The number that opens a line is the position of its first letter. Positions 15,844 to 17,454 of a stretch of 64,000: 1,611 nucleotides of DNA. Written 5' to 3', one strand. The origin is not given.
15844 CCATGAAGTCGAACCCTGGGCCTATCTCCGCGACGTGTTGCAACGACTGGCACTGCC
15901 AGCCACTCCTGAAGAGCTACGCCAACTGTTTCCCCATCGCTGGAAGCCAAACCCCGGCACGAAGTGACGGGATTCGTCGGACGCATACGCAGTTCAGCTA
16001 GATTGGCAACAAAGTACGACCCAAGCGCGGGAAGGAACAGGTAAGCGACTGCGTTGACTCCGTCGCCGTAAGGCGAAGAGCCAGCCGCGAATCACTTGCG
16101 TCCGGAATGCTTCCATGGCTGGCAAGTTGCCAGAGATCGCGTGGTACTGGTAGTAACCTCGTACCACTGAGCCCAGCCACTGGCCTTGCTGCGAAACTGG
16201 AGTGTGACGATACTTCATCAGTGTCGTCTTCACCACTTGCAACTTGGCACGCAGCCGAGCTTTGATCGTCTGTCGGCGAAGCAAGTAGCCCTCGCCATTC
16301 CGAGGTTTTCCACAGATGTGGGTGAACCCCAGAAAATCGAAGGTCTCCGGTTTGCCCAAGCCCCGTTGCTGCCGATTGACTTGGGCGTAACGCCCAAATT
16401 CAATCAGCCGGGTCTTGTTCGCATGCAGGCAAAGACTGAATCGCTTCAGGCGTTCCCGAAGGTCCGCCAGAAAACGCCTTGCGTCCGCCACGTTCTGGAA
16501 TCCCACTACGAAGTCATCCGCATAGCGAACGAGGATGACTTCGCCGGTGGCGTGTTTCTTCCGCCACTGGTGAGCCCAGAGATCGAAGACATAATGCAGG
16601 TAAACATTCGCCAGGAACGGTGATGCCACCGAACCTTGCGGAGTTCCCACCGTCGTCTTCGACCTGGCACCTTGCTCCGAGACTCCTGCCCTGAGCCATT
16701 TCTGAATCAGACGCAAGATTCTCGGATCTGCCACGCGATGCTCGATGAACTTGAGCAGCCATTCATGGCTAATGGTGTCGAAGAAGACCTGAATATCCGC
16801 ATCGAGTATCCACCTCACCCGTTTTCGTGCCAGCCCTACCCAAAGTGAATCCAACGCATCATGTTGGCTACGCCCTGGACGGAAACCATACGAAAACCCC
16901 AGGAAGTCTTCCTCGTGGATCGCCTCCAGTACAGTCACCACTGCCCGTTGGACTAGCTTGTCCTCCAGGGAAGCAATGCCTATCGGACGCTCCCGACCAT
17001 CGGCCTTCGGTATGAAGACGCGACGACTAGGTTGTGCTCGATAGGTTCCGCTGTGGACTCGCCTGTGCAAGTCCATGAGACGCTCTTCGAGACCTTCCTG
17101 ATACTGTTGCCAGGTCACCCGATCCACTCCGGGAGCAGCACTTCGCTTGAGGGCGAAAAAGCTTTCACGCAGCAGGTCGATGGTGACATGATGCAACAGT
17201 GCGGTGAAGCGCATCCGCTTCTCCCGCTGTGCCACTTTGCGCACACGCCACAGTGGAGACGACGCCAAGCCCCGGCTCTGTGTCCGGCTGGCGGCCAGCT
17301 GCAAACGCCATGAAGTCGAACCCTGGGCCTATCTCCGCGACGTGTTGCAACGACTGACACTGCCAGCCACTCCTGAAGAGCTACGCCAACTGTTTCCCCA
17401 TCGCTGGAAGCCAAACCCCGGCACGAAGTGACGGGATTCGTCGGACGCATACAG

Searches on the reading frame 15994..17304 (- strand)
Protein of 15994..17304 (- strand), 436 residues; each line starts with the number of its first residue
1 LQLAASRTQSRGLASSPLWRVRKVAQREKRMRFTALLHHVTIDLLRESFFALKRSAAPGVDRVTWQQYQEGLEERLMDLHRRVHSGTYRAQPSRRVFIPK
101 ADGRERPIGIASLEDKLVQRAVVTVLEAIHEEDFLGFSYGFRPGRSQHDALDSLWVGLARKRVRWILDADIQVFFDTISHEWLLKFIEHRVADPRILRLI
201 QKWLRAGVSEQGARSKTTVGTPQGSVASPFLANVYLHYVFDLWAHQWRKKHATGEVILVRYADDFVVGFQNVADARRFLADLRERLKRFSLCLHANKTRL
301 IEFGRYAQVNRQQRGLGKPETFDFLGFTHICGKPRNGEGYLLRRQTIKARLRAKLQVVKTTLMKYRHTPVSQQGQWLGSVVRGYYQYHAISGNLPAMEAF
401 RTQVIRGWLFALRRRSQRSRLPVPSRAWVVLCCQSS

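Call 116: search_protein_families(library=pfam, proteins=[window:15994-17304:-], max_evalue=0.001)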
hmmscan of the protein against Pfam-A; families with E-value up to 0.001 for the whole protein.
window:15994-17304:- (436 aa): 1 family
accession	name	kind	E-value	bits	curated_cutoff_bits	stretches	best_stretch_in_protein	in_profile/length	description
PF00078.32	RVT_1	-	2.3e-40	139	29.6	1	98-328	1-204/205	Reverse transcriptase (RNA-dependent DNA polymerase)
